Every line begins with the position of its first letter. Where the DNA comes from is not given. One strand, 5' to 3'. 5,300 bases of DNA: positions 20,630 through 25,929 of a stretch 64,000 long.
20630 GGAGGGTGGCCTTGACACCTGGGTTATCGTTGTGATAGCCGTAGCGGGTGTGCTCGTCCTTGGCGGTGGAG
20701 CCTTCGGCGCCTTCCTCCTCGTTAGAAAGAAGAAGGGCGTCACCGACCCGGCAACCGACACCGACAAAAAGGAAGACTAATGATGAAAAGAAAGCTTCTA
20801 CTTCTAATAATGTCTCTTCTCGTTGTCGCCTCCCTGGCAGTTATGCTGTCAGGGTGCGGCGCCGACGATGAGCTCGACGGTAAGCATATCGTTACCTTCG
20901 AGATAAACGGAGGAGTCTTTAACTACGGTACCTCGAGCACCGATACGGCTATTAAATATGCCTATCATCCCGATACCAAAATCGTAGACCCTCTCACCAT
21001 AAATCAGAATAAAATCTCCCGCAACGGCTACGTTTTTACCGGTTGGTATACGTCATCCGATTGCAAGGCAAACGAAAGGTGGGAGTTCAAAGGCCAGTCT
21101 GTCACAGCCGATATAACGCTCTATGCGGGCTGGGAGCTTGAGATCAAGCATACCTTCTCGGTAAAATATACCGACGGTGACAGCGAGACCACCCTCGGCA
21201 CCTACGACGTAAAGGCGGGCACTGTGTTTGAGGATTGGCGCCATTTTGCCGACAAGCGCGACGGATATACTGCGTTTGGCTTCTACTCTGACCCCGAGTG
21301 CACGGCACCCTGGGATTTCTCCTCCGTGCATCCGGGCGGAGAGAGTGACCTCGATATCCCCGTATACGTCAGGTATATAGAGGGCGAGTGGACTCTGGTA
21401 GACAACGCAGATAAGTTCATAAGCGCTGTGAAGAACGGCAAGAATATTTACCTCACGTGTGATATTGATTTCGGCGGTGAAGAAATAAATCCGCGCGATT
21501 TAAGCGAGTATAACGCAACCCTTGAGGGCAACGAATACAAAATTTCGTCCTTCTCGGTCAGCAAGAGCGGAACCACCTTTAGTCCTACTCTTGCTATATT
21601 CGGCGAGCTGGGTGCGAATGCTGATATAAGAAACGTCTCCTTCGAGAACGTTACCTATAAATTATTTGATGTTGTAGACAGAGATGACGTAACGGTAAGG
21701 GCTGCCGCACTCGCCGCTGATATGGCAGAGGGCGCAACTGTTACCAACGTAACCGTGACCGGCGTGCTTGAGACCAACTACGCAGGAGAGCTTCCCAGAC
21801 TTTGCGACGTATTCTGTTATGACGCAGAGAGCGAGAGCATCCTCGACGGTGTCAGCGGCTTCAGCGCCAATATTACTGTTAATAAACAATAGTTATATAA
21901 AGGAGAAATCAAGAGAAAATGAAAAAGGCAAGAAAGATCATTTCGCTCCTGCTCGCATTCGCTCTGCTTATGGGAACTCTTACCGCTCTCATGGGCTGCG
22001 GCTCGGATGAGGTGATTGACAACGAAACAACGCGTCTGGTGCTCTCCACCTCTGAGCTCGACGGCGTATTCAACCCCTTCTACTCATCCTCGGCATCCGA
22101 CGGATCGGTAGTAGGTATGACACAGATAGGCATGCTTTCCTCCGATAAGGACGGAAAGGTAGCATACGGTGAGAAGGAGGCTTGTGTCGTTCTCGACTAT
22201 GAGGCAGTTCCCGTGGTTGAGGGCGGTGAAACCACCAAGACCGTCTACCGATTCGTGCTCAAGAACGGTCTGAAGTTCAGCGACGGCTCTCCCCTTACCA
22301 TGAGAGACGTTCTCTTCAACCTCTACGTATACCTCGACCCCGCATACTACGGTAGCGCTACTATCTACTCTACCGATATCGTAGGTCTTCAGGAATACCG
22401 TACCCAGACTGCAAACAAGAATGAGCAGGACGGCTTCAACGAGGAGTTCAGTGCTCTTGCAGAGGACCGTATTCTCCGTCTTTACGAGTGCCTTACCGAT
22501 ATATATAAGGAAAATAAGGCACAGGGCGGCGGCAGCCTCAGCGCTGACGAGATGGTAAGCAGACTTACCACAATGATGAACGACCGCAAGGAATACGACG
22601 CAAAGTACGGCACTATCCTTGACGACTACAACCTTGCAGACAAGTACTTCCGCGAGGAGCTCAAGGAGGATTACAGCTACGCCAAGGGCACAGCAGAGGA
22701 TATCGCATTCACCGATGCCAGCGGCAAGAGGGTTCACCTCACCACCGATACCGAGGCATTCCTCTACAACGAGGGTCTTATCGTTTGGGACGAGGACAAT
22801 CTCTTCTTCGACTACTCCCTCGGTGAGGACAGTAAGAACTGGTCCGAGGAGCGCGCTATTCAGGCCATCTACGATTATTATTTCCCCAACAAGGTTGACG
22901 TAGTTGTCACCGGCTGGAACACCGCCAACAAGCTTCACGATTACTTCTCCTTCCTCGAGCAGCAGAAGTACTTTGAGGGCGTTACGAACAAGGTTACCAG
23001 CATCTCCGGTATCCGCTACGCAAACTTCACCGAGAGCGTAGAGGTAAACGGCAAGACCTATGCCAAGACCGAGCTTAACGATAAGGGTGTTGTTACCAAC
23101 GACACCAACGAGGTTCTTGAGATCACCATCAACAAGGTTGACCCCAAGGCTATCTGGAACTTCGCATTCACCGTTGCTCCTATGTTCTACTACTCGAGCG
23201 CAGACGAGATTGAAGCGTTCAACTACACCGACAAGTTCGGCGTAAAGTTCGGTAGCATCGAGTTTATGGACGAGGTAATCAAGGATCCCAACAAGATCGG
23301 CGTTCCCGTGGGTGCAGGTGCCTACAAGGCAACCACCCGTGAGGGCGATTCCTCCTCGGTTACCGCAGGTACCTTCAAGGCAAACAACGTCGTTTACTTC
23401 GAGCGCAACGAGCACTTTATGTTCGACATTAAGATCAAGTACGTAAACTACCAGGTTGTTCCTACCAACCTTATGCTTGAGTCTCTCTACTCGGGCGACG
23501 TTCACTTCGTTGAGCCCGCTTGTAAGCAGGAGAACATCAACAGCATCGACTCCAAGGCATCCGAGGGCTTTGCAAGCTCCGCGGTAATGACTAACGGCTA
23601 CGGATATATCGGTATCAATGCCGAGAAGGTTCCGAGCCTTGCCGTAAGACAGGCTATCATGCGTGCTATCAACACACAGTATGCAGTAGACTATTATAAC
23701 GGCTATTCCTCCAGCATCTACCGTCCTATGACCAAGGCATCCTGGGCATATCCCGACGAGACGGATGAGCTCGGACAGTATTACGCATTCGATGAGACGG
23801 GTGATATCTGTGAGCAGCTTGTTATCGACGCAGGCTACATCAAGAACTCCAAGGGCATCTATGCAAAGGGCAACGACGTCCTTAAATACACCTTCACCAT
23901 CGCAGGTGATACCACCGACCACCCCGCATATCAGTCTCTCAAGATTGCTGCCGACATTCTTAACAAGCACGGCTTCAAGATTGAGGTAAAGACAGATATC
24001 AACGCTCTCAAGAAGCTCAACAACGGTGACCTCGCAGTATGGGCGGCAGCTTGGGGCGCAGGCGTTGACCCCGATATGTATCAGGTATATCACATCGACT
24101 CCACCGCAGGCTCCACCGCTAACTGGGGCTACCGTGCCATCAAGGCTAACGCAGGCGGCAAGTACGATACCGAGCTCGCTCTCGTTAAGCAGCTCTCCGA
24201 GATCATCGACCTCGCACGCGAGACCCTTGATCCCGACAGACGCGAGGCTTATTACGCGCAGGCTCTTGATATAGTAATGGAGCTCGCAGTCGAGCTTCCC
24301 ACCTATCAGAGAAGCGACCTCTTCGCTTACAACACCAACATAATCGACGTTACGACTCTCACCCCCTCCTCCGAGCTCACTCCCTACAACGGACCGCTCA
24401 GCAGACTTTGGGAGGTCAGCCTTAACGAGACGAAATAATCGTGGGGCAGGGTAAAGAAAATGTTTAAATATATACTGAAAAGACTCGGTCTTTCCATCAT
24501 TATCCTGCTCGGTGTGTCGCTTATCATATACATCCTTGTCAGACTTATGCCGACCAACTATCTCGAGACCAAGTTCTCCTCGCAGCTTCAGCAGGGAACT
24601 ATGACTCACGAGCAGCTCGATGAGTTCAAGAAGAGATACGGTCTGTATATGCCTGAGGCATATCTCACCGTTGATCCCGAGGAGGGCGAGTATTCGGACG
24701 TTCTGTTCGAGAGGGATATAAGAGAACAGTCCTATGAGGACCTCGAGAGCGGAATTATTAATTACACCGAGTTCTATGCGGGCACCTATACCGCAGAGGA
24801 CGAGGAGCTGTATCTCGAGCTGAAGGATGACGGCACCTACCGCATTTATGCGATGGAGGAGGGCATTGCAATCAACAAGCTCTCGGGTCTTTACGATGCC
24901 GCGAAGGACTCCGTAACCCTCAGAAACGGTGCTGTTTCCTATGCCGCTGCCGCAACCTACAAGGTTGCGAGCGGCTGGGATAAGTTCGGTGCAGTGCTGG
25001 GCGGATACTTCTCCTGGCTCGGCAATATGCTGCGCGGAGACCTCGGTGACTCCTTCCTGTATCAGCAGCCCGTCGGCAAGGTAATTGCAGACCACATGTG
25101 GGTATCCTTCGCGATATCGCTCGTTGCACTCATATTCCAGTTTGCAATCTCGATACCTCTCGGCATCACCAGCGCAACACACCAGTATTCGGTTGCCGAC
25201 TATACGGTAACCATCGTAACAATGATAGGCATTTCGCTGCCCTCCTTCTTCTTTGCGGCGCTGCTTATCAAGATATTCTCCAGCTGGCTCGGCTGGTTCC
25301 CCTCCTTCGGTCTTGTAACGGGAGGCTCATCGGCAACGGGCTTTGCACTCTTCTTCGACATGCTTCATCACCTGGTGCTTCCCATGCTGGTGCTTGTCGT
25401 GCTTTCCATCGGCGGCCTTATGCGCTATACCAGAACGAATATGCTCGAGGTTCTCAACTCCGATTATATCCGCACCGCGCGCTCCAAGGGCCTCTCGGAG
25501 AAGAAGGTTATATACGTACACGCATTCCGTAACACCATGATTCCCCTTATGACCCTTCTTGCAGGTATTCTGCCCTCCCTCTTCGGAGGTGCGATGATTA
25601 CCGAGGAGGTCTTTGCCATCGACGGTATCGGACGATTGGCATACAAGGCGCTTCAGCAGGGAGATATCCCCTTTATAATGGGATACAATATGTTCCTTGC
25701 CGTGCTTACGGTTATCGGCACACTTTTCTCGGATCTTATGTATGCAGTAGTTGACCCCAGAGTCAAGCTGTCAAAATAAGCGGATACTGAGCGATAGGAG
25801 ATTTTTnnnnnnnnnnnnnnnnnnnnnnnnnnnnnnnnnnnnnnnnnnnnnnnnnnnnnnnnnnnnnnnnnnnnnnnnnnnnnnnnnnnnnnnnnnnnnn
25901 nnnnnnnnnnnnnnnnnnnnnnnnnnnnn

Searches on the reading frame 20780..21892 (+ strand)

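Call 54: search_protein_families(library=pfam, proteins=[window:20780-21892:+], max_evalue=0.001)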
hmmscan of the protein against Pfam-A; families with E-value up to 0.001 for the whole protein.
window:20780-21892:+ (370 aa): 1 family
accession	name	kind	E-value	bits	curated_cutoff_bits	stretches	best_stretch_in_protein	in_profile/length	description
PF09479.16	Flg_new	-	1.1e-12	48.4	27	1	37-116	2-64/65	Listeria-Bacteroides repeat domain (List_Bact_rpt)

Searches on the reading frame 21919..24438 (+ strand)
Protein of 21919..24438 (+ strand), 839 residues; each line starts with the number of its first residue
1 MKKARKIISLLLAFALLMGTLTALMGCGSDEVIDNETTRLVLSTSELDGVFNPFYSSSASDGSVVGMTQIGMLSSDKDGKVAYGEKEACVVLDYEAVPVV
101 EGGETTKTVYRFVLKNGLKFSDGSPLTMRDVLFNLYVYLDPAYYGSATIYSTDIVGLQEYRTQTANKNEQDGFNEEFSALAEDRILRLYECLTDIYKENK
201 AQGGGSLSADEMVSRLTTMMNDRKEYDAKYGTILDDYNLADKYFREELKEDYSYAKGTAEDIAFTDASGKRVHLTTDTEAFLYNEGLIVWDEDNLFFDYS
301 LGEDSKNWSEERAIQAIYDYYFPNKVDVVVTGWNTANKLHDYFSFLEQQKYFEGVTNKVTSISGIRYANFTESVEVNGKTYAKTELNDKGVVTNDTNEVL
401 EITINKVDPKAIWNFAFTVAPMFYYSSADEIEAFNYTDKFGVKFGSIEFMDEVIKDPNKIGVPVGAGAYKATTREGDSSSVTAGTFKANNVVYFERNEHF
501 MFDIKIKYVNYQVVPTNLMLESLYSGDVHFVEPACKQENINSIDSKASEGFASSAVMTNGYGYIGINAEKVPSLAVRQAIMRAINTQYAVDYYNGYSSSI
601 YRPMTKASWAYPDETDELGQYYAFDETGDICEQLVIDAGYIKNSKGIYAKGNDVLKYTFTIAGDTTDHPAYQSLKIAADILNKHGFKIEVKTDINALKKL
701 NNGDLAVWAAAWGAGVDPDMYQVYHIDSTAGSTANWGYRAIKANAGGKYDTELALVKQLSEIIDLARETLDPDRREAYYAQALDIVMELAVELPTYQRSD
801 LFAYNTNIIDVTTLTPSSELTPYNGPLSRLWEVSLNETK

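Call 54: search_protein_families(library=pfam, proteins=[window:21919-24438:+], max_evalue=0.001)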
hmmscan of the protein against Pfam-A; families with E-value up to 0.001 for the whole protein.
window:21919-24438:+ (839 aa): 1 family
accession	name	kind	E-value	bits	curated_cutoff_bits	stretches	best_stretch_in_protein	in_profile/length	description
PF00496.27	SBP_bac_5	-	4e-31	108.9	32.4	2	384-732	58-366/368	Bacterial extracellular solute-binding proteins, family 5 Middle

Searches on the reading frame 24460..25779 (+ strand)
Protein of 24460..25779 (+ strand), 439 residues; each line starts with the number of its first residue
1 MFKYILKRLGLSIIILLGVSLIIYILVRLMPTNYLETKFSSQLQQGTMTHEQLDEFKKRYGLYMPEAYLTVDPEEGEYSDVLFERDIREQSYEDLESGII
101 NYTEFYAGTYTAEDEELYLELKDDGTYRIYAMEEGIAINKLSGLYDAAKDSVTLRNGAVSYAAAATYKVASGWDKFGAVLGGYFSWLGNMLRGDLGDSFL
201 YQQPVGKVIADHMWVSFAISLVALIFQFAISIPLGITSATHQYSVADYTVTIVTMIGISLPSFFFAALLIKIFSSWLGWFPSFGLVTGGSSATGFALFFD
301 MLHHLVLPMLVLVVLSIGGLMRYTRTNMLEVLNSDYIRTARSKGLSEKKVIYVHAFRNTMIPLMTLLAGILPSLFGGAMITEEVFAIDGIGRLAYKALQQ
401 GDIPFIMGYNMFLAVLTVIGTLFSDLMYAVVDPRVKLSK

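Call 54: search_protein_families(library=pfam, proteins=[window:24460-25779:+], max_evalue=0.001)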
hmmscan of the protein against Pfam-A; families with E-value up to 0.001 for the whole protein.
window:24460-25779:+ (439 aa): 1 family
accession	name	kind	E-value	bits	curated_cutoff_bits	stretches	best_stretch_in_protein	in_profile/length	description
PF00528.27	BPD_transp_1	-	1.4e-35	123.1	26.4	1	232-436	2-183/184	Binding-protein-dependent transport system inner membrane component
